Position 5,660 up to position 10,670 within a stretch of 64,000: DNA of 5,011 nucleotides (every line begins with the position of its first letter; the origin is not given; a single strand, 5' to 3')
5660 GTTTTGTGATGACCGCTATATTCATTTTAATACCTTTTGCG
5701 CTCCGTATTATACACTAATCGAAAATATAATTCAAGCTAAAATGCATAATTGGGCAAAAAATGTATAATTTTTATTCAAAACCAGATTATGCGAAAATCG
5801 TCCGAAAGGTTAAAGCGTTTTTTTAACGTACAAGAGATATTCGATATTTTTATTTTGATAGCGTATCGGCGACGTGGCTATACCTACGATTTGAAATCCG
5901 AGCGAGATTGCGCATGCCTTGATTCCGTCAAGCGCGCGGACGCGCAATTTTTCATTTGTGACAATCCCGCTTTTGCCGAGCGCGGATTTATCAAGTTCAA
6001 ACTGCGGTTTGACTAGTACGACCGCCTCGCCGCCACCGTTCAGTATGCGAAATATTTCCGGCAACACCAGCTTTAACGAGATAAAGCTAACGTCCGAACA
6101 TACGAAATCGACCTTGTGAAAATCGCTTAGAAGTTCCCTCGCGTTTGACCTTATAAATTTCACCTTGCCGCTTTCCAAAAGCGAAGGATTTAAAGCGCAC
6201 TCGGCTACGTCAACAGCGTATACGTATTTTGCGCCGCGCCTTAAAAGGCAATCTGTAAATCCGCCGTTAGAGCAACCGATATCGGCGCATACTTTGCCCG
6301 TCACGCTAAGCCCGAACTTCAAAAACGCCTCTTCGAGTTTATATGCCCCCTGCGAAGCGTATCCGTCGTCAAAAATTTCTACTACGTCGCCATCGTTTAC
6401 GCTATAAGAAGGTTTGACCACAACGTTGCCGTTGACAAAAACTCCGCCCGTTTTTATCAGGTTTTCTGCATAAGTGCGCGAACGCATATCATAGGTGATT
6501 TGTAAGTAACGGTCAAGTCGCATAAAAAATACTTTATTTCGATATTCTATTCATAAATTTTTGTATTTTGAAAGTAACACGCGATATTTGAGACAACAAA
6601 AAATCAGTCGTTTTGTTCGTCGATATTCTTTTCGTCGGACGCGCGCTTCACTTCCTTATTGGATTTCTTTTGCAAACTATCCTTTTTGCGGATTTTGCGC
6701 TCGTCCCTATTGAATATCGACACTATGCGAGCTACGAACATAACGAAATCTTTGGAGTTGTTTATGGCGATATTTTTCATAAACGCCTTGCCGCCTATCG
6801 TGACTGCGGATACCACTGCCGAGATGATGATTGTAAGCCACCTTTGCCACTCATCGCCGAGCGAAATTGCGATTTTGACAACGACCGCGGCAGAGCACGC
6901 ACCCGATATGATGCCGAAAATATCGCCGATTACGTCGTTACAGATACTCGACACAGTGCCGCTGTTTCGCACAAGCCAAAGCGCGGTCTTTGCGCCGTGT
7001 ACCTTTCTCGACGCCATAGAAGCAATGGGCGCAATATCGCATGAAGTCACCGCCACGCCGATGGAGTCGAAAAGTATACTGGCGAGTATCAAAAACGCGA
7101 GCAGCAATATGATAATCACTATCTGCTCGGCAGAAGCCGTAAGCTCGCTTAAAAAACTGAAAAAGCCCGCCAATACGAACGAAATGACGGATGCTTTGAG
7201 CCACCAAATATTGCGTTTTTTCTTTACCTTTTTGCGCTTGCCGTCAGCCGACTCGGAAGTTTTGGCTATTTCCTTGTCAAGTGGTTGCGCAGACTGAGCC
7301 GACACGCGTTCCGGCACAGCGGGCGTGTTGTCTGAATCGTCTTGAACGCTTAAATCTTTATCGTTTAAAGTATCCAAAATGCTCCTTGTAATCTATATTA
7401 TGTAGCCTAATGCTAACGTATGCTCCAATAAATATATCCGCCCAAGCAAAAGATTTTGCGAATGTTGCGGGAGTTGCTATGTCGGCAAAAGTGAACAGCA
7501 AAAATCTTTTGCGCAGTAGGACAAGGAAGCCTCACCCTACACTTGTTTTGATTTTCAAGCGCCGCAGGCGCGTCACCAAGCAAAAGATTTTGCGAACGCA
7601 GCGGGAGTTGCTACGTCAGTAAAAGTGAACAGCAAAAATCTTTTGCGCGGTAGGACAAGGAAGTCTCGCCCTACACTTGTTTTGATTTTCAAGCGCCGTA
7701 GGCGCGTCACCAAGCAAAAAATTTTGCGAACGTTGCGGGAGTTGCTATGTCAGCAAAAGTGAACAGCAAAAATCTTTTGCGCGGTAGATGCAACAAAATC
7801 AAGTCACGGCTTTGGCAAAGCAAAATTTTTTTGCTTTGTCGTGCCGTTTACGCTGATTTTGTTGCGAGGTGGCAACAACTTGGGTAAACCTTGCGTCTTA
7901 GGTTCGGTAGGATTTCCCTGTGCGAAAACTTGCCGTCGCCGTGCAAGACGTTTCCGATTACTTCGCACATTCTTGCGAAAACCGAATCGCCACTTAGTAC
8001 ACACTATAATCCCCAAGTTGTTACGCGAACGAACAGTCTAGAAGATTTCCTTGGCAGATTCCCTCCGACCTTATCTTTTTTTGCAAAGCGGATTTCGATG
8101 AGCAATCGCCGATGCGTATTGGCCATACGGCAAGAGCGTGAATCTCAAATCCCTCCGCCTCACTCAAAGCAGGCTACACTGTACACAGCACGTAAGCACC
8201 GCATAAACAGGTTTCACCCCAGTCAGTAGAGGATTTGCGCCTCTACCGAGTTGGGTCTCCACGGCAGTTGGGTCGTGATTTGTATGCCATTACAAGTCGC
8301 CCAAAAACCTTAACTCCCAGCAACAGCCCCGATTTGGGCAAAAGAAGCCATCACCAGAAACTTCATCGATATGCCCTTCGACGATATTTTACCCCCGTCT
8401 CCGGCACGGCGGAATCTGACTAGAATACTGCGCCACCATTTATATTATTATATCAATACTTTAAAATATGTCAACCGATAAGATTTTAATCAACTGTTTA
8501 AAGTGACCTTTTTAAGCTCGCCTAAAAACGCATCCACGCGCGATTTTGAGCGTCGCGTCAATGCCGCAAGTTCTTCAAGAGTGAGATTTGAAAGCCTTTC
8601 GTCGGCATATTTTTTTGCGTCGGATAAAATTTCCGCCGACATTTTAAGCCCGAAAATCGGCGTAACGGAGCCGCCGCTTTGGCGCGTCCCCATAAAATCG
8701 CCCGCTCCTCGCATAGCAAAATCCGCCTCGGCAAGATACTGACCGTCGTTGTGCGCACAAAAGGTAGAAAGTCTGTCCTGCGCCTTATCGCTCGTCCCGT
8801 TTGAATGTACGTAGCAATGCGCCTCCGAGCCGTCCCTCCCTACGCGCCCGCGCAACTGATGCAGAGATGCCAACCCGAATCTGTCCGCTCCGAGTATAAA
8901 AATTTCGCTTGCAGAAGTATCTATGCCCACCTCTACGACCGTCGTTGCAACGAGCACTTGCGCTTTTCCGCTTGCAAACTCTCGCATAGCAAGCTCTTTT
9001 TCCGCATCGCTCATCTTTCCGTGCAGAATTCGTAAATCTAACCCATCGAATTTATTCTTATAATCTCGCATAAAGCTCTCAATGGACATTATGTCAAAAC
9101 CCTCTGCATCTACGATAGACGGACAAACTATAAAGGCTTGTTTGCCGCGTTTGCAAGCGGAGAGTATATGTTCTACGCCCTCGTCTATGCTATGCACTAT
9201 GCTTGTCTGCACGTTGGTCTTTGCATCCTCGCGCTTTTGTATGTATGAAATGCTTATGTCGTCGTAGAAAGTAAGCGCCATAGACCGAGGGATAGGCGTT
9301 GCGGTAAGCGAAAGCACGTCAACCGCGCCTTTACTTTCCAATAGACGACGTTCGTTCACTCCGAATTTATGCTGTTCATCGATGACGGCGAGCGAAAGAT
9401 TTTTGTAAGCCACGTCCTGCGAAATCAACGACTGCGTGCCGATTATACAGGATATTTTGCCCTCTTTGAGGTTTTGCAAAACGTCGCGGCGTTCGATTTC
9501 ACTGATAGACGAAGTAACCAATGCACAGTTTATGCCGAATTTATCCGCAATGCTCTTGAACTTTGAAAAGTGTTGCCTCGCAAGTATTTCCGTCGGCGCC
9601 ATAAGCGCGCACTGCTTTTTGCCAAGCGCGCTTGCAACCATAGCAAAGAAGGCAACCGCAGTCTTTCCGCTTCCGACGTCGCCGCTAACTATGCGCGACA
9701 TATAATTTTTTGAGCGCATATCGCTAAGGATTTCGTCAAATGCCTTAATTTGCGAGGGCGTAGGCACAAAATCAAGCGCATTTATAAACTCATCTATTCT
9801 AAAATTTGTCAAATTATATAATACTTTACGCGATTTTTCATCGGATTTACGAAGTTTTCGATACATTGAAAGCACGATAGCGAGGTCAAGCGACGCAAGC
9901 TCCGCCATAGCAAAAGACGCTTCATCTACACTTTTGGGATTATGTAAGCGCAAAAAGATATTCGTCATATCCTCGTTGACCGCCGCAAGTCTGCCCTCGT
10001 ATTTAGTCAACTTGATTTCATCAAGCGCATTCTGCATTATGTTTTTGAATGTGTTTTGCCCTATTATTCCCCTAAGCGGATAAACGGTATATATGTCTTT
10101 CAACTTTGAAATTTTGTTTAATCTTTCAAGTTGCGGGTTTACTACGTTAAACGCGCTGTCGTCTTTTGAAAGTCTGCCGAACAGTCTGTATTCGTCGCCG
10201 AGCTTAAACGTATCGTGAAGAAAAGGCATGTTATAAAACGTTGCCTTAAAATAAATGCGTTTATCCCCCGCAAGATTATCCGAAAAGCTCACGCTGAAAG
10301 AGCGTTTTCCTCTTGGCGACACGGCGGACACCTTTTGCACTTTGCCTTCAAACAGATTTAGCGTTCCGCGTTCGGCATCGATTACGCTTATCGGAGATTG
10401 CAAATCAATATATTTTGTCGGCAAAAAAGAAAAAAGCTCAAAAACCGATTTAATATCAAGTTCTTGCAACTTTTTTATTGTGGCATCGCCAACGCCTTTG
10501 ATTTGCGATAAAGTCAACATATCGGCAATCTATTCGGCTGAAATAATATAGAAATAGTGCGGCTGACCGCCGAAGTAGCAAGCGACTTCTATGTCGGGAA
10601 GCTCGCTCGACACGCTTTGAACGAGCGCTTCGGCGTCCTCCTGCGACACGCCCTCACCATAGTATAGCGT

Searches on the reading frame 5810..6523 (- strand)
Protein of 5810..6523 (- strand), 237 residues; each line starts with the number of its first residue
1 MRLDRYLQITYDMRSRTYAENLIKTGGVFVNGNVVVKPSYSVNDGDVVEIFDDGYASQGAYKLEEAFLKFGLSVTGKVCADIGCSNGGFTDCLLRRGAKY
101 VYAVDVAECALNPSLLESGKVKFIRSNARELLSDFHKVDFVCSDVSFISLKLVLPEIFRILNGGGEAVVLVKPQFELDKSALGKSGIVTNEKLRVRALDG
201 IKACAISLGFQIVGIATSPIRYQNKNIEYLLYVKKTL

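Call 41: search_protein_families(library=pfam, proteins=[window:5810-6523:-])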
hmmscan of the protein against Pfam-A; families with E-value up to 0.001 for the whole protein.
window:5810-6523:- (237 aa): 4 families
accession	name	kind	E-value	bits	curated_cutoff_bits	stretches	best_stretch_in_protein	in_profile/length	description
PF01728.25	FtsJ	-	8.7e-35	120.7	24.1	1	55-234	1-180/181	FtsJ-like methyltransferase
PF01479.30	S4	-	2.9e-08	33.7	22.8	1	1-48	1-48/48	S4 domain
PF08241.18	Methyltransf_11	-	8e-07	30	21.2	1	81-168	2-94/95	Methyltransferase domain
PF13649.12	Methyltransf_25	-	1.2e-06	29.5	27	1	81-165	3-97/97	Methyltransferase domain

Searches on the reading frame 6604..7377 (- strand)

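Call 41: search_protein_families(library=pfam, proteins=[window:6604-7377:-])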
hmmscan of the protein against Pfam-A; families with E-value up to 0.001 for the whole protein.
window:6604-7377:- (257 aa): 1 family
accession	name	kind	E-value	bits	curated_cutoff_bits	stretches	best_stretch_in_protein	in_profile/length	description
PF01595.25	CNNM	-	4.3e-07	30.2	28.4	1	92-223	2-128/181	Cyclin M transmembrane N-terminal domain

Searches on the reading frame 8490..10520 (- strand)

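Call 41: search_protein_families(library=pfam, proteins=[window:8490-10520:-])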
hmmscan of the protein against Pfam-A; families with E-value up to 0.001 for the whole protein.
window:8490-10520:- (676 aa): 7 families
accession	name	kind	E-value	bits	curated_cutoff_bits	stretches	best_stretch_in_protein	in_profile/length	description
PF00270.35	DEAD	-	1.1e-22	81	26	1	254-412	1-162/167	DEAD/DEAH box helicase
PF00271.37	Helicase_C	-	1.8e-21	76.9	23.5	1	453-564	10-110/110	Helicase conserved C-terminal domain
PF17191.10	RecG_wedge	-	1.2e-11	44.9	23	1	7-167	5-160/162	RecG wedge domain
PF04851.21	ResIII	-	1.2e-10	42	22.5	1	252-409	3-162/164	Type III restriction enzyme, res subunit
PF07517.20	SecA_DEAD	-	1.5e-06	28.2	24.6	1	277-347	94-164/290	SecA DEAD-like domain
PF19833.4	RecG_dom3_C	-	4.9e-05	23.7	26.8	1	591-627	2-34/87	ATP-dependent DNA helicase RecG, domain 3, C-terminal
PF22590.2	Cas3-like_C_2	-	0.00011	22.8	27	1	496-563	37-104/106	CRISPR-associated nuclease/helicase Cas3, C-terminal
